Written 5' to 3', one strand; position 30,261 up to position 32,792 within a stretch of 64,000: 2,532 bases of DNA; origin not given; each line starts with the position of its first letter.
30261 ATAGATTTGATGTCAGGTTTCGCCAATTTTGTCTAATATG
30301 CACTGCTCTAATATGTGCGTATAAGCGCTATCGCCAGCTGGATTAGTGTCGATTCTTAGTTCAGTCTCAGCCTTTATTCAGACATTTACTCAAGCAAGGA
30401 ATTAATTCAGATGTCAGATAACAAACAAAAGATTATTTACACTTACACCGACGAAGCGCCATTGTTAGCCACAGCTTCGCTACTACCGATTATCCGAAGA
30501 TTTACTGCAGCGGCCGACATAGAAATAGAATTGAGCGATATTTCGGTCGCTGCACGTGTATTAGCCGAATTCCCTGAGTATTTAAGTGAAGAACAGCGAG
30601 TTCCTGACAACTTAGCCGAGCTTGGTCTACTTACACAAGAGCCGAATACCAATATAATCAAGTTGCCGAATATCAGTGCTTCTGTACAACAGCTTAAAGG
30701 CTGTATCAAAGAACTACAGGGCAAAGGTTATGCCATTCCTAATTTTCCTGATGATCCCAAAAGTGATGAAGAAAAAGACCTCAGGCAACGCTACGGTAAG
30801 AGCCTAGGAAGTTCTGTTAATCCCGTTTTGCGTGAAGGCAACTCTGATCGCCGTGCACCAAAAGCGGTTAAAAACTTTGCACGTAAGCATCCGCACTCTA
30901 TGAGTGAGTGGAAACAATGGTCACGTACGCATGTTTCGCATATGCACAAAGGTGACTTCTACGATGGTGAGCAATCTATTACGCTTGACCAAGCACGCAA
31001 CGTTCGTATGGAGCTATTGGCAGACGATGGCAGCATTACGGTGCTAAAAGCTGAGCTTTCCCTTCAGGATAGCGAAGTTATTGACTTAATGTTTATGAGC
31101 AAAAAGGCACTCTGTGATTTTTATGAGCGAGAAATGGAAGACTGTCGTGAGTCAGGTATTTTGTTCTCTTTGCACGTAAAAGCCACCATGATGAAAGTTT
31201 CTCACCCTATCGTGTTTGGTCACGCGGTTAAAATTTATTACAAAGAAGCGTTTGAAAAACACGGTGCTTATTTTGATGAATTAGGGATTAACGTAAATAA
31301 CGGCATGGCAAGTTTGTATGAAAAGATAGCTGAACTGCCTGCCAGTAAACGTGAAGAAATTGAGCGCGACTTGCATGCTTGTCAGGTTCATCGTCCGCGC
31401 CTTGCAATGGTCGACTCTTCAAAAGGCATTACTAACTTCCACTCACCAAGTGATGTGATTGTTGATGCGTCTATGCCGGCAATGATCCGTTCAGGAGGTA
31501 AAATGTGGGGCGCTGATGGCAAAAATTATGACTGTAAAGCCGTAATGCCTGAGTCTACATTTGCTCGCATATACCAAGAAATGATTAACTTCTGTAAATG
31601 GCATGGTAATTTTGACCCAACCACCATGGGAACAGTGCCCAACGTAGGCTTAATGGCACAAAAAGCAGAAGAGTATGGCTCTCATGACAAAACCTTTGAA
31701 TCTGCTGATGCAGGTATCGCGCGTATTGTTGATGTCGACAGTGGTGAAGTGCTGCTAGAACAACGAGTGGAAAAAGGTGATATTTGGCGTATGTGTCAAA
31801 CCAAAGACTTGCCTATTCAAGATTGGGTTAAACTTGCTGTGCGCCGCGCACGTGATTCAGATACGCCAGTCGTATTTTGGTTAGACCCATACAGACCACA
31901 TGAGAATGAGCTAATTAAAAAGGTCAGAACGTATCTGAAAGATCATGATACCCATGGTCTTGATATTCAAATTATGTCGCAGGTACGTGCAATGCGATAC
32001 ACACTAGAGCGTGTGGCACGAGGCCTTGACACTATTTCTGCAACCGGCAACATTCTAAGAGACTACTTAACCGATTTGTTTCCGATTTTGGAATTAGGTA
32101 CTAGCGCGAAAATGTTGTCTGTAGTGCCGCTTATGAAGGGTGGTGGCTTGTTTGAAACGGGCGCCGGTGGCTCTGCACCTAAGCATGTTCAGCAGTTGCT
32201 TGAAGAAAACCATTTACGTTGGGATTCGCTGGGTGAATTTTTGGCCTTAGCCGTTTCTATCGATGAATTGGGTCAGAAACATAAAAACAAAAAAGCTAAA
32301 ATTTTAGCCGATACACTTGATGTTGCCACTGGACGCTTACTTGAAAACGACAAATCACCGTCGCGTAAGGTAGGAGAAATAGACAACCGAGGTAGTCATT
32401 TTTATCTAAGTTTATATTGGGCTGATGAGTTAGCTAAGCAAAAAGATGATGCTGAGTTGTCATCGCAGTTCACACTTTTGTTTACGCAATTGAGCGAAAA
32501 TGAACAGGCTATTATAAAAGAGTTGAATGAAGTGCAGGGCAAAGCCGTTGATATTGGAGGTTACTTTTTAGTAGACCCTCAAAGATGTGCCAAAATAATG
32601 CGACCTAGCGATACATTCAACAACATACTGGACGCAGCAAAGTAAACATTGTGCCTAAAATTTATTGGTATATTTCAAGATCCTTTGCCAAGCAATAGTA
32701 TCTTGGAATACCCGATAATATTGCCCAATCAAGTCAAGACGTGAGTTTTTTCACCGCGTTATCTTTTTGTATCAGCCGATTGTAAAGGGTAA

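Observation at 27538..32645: Head-to-head pair of monomeric NADP-isocitrate dehydrogenases from two different subtypes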

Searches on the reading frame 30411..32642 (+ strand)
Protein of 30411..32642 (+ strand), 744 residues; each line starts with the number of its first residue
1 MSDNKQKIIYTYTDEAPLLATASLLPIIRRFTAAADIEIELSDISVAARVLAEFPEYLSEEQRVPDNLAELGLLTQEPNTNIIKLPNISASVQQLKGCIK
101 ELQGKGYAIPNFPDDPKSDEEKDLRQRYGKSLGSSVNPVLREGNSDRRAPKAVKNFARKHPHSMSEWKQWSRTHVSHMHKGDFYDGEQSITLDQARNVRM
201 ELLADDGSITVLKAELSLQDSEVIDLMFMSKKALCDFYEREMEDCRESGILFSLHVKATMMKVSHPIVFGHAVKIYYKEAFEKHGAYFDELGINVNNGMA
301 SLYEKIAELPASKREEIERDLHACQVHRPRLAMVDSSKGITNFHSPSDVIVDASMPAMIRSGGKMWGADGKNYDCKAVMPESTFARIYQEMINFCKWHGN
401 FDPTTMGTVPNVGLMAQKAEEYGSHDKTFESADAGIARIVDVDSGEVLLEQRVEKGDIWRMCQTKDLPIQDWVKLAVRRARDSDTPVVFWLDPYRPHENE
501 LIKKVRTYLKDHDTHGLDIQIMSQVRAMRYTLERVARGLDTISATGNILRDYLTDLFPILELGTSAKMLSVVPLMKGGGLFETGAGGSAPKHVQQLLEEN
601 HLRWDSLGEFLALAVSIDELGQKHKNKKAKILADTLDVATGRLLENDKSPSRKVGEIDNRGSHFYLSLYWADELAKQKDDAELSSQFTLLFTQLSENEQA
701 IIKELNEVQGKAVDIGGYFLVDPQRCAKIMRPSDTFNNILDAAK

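Call 4: search_protein_families(library=pfam, proteins=[window:30411-32642:+])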
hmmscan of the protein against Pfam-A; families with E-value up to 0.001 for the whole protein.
window:30411-32642:+ (744 aa): 1 family
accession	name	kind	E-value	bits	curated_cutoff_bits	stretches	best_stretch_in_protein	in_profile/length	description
PF03971.19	IDH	-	0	1259.2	25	1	7-741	1-734/734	Monomeric isocitrate dehydrogenase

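Call 5: search_protein_families(library=ncbifam, proteins=[window:30411-32642:+])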
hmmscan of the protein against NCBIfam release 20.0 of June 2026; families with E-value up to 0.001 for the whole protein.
window:30411-32642:+ (744 aa): 1 family
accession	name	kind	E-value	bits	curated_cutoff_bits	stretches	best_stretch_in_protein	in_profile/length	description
TIGR00178.1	monomer_idh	equivalog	0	1303.7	950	1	1-743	1-742/744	NADP-dependent isocitrate dehydrogenase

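Call 7: find_homologous_proteins(query=window:30411-32642:+)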
Query window:30411-32642:+ (744 aa): 8000 proteins with E <= 0.001 among 8000 candidates; the best 120 are listed.
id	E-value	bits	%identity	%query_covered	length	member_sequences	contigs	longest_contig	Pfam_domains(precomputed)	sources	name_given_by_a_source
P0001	0.0e+0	1699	100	100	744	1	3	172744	PF03971.20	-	-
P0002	0.0e+0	1622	96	100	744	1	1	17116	PF03971.20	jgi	jgi:isocitrate dehydrogenase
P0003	0.0e+0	1620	95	100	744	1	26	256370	PF03971.20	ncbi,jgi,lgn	ncbi:MAG: isocitrate dehydrogenase [Kangiellaceae bacterium]|jgi:isocitrate dehydrogenase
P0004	0.0e+0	1619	95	100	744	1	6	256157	PF03971.20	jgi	jgi:isocitrate dehydrogenase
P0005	0.0e+0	1618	95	100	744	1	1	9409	PF03971.20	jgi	jgi:isocitrate dehydrogenase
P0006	0.0e+0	1606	95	99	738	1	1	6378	PF03971.20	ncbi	ncbi:MAG: isocitrate dehydrogenase, partial [Glaciecola sp.]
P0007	0.0e+0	1586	93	100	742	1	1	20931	PF03971.20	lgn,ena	-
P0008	0.0e+0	1584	92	100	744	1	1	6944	PF03971.20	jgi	jgi:isocitrate dehydrogenase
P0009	0.0e+0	1584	92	100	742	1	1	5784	PF03971.20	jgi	-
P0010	0.0e+0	1572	92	100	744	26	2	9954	PF03971.20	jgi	-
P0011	0.0e+0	1563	92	100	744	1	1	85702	PF03971.20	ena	-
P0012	0.0e+0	1548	90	100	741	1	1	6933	PF03971.20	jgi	jgi:isocitrate dehydrogenase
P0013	0.0e+0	1547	90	100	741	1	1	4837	PF03971.20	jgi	jgi:isocitrate dehydrogenase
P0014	0.0e+0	1544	89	100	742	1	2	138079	PF03971.20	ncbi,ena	-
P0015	0.0e+0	1539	89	100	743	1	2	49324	PF03971.20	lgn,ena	-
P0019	0.0e+0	1534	90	100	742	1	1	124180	PF03971.20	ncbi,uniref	ncbi:NADP-dependent isocitrate dehydrogenase [Glaciecola sp. SC05]|uniref:NADP-dependent isocitrate 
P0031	0.0e+0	1516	89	100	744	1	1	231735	PF03971.20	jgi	jgi:isocitrate dehydrogenase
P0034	0.0e+0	1512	89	100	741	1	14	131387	PF03971.20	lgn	-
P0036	0.0e+0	1504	88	100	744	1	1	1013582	PF03971.20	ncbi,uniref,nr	ncbi:NADP-dependent isocitrate dehydrogenase [Glaciecola sp. XM2]|uniref:NADP-dependent isocitrate d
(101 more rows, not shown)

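Call 8: search_solved_structures(query=window:30411-32642:+)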
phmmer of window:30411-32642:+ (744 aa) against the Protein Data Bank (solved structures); distinct sequences matched with E-value up to 0.001: 7.
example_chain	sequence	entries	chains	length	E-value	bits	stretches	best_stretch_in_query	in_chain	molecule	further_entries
5z16_A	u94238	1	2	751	0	1329.8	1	2-741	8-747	Isocitrate dehydrogenase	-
5kvu_A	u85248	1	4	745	0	1229.5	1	2-743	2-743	Isocitrate dehydrogenase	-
4zda_A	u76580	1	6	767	0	1188.6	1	2-742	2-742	Isocitrate dehydrogenase (NADP) Icd2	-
6g3u_A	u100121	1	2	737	0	1108.3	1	7-742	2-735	Isocitrate dehydrogenase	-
1itw_A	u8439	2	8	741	0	1035.6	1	6-740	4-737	Isocitrate dehydrogenase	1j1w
2b0t_A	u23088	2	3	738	9.4e-269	896.9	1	7-744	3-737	NADP Isocitrate dehydrogenase | Isocitrate dehydrogenase [NADP]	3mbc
7y1u_A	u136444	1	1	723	1.8e-238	796.8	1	8-740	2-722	Isocitrate dehydrogenase [NADP]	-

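Call 11: find_related_loci(query=window:30411-32642:+, collection=genome_contigs, flank=6000)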
Query window:30411-32642:+ (744 aa) in genome_contigs; peptide patterns used: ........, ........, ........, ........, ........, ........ (x = any residue, [..] = any of these).
600 stretches matched a pattern (row limit reached: there are more); 593 encode a relative of the query (tblastn E <= 1e-3); the best 80 are kept; 80 distinct loci.
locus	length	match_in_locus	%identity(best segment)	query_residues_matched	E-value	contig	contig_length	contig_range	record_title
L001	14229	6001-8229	85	1-743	0e+0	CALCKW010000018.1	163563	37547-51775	MAG: uncultured Granulosicoccaceae bacterium isolate H3_Bin_METABAT__274_1 genome assembly, contig: c_000001466757, whol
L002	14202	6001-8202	84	7-740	0e+0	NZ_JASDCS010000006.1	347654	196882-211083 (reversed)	Psychrobacter sp. APC 3281 S1_500.fa_NODE_4, whole genome shotgun sequence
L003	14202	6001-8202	84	7-740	0e+0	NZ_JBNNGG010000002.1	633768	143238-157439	Psychrobacter sp. NPDC078631 NPDC078631_60_H9.ctg-0002, whole genome shotgun sequence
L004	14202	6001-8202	84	7-740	0e+0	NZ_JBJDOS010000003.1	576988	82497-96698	Psychrobacter sp. NPDC078501 NPDC078501_85_F12.ctg-0003, whole genome shotgun sequence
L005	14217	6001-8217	83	2-740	0e+0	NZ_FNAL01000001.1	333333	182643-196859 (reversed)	Psychrobacter pacificensis strain DSM 23406, whole genome shotgun sequence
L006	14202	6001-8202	83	7-740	0e+0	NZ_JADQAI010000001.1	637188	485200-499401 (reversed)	Psychrobacter sp. Ps6 1, whole genome shotgun sequence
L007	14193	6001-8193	83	7-737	0e+0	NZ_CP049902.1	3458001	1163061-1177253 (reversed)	Psychrobacter sp. WY6 chromosome, complete genome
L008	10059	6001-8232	81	1-744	0e+0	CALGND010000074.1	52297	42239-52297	MAG: uncultured Granulosicoccaceae bacterium isolate H3_Bin_Bin_11_1_1 genome assembly, contig: c_000002377646, whole ge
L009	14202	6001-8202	83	7-740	0e+0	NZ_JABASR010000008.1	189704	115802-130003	Psychrobacter aquimaris strain DSM 16329 NODE_8_length_189704_cov_352.967, whole genome shotgun sequence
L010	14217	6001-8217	81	2-740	0e+0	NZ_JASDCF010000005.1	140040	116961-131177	Psychrobacter sp. APC 3426 18499_42_NODE_5, whole genome shotgun sequence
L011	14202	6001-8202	81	7-740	0e+0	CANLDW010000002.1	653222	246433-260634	uncultured Psychrobacter sp. isolate 2-645A-Z.fasta genome assembly, contig: NODE_2, whole genome shotgun sequence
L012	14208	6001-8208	81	7-742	0e+0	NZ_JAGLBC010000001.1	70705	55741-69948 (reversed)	MAG: Psychrobacter sp. isolate bin7 NODE_83_length_70705_cov_24.856419, whole genome shotgun sequence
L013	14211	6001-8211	79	1-737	0e+0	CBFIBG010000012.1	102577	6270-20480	MAG: Glaciecola sp. isolate Co_bin_635_orig genome assembly, contig: Co_bin_635_orig_Co_c_000000496690, whole genome sho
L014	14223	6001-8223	78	1-741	0e+0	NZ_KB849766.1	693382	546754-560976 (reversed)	Acinetobacter beijerinckii CIP 110307 acLZq-supercont1.4, whole genome shotgun sequence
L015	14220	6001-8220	77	1-740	0e+0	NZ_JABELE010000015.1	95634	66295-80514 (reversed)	Acinetobacter geminorum strain J00019 NODE_15_length_95634_cov_79.769687, whole genome shotgun sequence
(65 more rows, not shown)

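Call 14: find_encoding_contigs(protein=P0019, flank=8000, max_places=3)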
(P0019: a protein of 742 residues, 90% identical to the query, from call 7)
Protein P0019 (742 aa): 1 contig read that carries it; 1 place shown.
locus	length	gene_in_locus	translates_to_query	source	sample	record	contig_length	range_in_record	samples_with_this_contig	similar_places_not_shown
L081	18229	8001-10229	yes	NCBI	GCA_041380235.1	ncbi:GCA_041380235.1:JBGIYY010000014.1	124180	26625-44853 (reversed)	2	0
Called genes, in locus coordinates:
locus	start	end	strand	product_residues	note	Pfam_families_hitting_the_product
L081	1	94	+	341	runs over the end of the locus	PF00710:Asparaginase, PF17763:Asparaginase_C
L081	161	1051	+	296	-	PF02463:SMC_N (faint), PF00005:ABC_tran, PF13175:AAA_15 (faint), PF13304:AAA_21 (weak)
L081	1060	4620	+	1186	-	PF12730:ABC2_membrane_4 (weak), PF01433:Peptidase_M1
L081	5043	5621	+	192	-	PF11655:DUF2589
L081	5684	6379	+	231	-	-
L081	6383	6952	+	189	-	-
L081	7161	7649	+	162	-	PF13302:Acetyltransf_3 (weak), PF00583:Acetyltransf_1, PF13508:Acetyltransf_7 (weak)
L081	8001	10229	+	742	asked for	PF03971:IDH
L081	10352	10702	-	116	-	-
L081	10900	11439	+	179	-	-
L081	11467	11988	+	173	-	-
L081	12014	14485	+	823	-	PF00069:Pkinase, PF07714:PK_Tyr_Ser-Thr, PF03781:FGE-sulfatase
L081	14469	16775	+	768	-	PF00498:FHA (weak)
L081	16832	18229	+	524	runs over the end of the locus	-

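Call 15: find_encoding_contigs(protein=P0036, flank=8000, max_places=3)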
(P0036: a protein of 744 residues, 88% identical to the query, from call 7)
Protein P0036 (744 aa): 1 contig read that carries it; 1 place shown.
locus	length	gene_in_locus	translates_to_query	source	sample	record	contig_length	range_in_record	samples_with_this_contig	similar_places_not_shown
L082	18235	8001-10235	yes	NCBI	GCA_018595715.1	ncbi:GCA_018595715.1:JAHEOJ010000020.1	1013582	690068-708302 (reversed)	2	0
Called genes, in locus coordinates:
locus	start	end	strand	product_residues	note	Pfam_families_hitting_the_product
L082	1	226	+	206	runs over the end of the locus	PF01081:Aldolase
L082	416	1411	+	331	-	PF03480:DctP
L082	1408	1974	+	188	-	PF04290:DctQ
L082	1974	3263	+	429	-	PF06808:DctM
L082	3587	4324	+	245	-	PF00392:GntR, PF07729:FCD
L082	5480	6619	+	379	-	PF01070:FMN_dh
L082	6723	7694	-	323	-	PF00160:Pro_isomerase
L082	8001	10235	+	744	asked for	PF03971:IDH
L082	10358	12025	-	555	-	PF04273:BLH_phosphatase, PF07992:Pyr_redox_2 (weak)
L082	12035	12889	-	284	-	PF00753:Lactamase_B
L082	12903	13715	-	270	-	PF01925:TauE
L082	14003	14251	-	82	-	-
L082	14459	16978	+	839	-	PF07676:PD40 (faint), PF26550:Tricorn_2nd, PF26549:Tricorn_N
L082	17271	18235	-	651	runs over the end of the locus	PF00753:Lactamase_B, PF12706:Lactamase_B_2, PF14863:Alkyl_sulf_dimr, PF14864:Alkyl_sulf_C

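Call 16: find_encoding_contigs(protein=P0003, flank=8000, max_places=3)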
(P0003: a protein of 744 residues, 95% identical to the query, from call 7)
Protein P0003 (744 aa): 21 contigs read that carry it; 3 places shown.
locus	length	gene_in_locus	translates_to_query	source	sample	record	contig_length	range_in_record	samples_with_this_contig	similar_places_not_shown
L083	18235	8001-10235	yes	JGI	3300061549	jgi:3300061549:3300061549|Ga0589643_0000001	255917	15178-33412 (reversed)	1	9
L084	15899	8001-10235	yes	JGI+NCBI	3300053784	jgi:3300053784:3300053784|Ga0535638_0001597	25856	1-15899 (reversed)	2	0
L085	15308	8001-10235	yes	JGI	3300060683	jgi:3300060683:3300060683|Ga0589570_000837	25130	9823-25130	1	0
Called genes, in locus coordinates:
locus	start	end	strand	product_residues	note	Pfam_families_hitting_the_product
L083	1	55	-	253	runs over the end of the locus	PF03550:LolB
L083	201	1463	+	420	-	PF05201:GlutR_N, PF01488:Shikimate_DH, PF00745:GlutR_dimer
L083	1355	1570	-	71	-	-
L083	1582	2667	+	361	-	PF03462:PCRF, PF00472:RF-1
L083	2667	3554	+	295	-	PF17827:PrmC_N, PF02384:N6_Mtase (weak), PF05175:MTS, PF06325:PrmA, PF10294:Methyltransf_16 (weak), PF13489:Methyltransf_23 (weak), PF13649:Methyltransf_25, PF13847:Methyltransf_31, +2 more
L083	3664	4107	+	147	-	PF04247:SirB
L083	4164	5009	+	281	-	PF00793:DAHP_synth_1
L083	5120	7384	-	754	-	PF03971:IDH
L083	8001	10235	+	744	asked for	PF03971:IDH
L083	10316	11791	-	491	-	PF00211:Guanylate_cyc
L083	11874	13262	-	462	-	PF00206:Lyase_1, PF08328:ASL_C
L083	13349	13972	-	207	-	PF04356:DUF489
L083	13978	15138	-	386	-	PF02540:NAD_synthase (weak), PF03054:tRNA_Me_trans, PF20259:tRNA_Me_trans_M, PF20258:tRNA_Me_trans_C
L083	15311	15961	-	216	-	PF00849:PseudoU_synth_2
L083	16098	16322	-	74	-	PF00313:CSD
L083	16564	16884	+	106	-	PF02617:ClpS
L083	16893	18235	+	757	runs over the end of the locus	PF02861:Clp_N, PF00158:Sigma54_activat (faint), PF00004:AAA, PF17871:AAA_lid_9, PF00004:AAA, PF07724:AAA_2, PF07728:AAA_5, PF10431:ClpB_D2-small, +6 more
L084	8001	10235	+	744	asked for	PF03971:IDH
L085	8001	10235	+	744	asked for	PF03971:IDH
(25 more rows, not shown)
